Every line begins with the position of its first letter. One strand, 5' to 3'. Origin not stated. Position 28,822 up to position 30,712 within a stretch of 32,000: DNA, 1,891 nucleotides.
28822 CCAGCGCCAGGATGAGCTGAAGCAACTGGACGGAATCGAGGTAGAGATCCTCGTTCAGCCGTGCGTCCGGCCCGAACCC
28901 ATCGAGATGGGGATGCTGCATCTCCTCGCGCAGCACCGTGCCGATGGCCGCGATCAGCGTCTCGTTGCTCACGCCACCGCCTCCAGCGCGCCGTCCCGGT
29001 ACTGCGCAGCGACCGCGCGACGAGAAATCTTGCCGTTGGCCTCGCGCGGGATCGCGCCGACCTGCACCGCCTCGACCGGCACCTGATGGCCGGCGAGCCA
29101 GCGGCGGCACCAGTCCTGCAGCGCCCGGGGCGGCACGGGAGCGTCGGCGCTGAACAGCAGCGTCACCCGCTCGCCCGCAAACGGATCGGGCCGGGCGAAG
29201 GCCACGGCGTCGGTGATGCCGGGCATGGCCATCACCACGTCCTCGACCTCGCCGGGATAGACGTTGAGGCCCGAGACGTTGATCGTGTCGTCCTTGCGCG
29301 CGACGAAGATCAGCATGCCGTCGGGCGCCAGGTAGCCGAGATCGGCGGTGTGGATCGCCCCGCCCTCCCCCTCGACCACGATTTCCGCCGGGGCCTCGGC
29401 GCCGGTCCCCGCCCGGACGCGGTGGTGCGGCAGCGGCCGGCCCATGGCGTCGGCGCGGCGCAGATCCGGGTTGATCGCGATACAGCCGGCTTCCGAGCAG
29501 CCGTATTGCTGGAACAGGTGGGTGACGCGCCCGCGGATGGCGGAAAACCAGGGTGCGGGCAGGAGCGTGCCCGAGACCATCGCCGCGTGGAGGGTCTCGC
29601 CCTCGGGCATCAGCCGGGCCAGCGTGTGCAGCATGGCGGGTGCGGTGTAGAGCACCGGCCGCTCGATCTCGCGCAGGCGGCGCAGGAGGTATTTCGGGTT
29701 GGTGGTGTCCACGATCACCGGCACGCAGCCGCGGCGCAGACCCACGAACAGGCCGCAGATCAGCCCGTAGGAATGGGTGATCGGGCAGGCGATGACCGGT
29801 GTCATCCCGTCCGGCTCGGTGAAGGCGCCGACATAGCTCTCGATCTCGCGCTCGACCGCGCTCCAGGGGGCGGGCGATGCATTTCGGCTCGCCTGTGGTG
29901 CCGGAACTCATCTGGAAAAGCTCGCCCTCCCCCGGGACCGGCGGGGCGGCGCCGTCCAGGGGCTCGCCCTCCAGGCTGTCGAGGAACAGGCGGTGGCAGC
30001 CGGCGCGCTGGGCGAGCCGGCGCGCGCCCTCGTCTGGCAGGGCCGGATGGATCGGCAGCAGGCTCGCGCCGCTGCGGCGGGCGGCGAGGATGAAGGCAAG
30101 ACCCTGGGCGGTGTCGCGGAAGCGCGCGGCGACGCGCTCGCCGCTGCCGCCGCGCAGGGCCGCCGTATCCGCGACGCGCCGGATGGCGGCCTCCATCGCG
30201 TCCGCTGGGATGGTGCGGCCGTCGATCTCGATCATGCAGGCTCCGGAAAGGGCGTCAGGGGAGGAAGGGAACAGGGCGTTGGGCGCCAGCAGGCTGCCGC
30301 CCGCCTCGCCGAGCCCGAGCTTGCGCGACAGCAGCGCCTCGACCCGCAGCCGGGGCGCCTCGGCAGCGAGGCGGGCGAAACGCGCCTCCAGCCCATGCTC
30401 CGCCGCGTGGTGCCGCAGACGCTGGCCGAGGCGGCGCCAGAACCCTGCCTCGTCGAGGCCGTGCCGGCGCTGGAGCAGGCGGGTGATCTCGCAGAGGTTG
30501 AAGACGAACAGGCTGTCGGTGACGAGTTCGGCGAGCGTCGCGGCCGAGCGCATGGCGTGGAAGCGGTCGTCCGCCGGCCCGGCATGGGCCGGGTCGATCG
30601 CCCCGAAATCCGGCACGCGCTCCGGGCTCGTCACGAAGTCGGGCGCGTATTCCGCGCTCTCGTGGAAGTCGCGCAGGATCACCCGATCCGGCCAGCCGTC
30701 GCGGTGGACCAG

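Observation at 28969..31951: IucA/IucC synthetase and AsbC-like ligase share one reading frame with no stop between them (possible B-C fusion enzyme)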

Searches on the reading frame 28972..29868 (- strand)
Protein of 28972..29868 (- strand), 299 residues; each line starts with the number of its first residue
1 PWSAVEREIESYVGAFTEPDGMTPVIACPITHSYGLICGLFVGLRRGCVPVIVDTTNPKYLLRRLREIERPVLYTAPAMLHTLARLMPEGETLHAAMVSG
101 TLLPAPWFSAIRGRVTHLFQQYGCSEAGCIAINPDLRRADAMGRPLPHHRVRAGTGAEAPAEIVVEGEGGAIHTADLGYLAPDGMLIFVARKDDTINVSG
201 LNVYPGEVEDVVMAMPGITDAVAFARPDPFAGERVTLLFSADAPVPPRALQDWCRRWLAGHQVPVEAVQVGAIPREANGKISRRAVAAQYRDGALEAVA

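Call 61: search_protein_families(library=pfam, proteins=[window:28972-29868:-], max_evalue=0.001)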
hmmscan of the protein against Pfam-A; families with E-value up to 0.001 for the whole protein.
window:28972-29868:- (299 aa): 2 families
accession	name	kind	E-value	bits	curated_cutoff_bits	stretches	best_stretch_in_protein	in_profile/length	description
PF00501.34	AMP-binding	-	2.5e-11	43.4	29.9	1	25-153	209-355/384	AMP-binding enzyme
PF13193.12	AMP-binding_C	-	9.2e-09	36.6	24.5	1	207-280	1-76/76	AMP-binding enzyme C-terminal domain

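Call 74: search_protein_representatives(protein=window:28972-29868:-)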
Query: 299 residues. Proteins with E-value up to 0.001 (for the whole library): 83454; up to 1e-10: 17846; up to 1e-30: 906. The best 150 are listed.
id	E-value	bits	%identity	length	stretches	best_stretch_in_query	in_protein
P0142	3.9e-157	538.5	80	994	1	2-296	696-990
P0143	3.8e-113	394.1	59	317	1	2-299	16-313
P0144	2.7e-111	388.0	62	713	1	4-296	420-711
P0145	5.9e-106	370.5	61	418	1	1-298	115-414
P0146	1.3e-103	362.8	57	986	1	3-298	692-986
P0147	6.6e-86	304.6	50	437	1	1-287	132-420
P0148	3.2e-81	289.2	48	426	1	1-290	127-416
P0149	2.9e-80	286.1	53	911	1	2-287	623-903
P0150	2.9e-80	286.1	45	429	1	2-289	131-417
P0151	5.6e-79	281.9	50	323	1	2-299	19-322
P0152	7.8e-77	274.9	44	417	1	2-287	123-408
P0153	1.2e-76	274.3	47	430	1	2-289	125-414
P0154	3.9e-76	272.5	44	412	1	1-287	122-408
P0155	2.2e-75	270.1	45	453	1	2-289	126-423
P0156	1.6e-72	260.7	27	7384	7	167-286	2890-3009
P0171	2.5e-63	230.5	50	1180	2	2-174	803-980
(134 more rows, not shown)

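Call 75: search_protein_families(library=pfam, proteins=[P0142, P0146, P0149, P0144, P0171], max_evalue=0.00001)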
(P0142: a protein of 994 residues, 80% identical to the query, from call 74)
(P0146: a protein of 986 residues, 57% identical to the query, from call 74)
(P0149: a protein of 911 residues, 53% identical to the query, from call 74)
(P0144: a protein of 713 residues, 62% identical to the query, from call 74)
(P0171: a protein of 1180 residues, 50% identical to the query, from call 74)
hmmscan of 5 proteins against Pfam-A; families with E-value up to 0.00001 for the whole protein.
P0142 (994 aa): 4 families
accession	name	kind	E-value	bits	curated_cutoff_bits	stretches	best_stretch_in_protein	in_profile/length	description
PF04183.18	IucA_IucC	-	4.9e-61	206.8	25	1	126-362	1-238/239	IucA / IucC family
PF06276.17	FhuF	-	1.5e-28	100.7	25.2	1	384-544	3-150/161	Ferric iron reductase FhuF-like transporter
PF00501.34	AMP-binding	-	7.7e-21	74.8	29.9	1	670-844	158-352/384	AMP-binding enzyme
PF13193.12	AMP-binding_C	-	1.6e-08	35.8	24.5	1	901-974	1-76/76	AMP-binding enzyme C-terminal domain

P0146 (986 aa): 3 families
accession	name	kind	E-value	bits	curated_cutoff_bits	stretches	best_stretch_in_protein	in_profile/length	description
PF04183.18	IucA_IucC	-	9e-52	176.4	25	1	121-357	1-238/239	IucA / IucC family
PF06276.17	FhuF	-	3.6e-27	96.2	25.2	1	377-543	1-154/161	Ferric iron reductase FhuF-like transporter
PF00501.34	AMP-binding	-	8.2e-16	58.2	29.9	1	667-837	158-350/384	AMP-binding enzyme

P0149 (911 aa): 3 families
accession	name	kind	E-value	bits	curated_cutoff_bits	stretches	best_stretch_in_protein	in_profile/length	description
PF04183.18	IucA_IucC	-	3.7e-48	164.6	25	1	110-312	3-238/239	IucA / IucC family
PF06276.17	FhuF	-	4.7e-21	76.4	25.2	1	333-461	2-117/161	Ferric iron reductase FhuF-like transporter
PF00501.34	AMP-binding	-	1.6e-16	60.6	29.9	1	605-771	166-353/384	AMP-binding enzyme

P0144 (713 aa): 4 families
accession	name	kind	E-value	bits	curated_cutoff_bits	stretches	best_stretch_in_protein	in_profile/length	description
PF06276.17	FhuF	-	2.7e-27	96.6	25.2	1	103-249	2-135/161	Ferric iron reductase FhuF-like transporter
PF00501.34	AMP-binding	-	7.1e-19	68.3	29.9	1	400-576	166-363/384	AMP-binding enzyme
PF04183.18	IucA_IucC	-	5.1e-12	46.3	25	1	2-82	160-238/239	IucA / IucC family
PF13193.12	AMP-binding_C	-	8.8e-08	33.4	24.5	1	623-695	1-76/76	AMP-binding enzyme C-terminal domain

P0171 (1180 aa): 4 families
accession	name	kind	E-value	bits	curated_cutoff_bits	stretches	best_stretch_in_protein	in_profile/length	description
PF04183.18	IucA_IucC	-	2.2e-66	224.3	25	1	173-420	3-237/239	IucA / IucC family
PF06276.17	FhuF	-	1e-23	85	25.2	1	442-607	2-153/161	Ferric iron reductase FhuF-like transporter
PF00501.34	AMP-binding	-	3.3e-15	56.2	29.9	1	698-957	48-353/384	AMP-binding enzyme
PF13193.12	AMP-binding_C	-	6.9e-09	37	24.5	1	1052-1138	2-76/76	AMP-binding enzyme C-terminal domain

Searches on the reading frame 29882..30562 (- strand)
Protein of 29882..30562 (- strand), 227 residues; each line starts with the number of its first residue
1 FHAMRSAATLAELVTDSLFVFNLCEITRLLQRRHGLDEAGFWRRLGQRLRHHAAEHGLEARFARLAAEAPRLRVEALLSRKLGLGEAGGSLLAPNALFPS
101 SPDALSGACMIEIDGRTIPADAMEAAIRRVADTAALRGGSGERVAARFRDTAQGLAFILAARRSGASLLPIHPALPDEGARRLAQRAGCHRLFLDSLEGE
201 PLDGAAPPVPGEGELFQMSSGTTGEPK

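Call 65: find_homologous_proteins(query=window:29882-30562:-)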
Query window:29882-30562:- (227 aa): 3 proteins with E <= 0.001 among 4935 candidates.
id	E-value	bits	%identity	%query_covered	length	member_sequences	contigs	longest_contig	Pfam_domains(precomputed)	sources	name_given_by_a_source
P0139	2.1e-46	176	75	52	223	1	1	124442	PF00501.35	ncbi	-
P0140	1.5e-40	157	69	52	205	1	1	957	PF00501.35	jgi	-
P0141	1.2e-36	145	77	43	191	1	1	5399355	PF06276.18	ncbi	ncbi:MAG: ferric iron reductase [Methylobacterium frigidaeris]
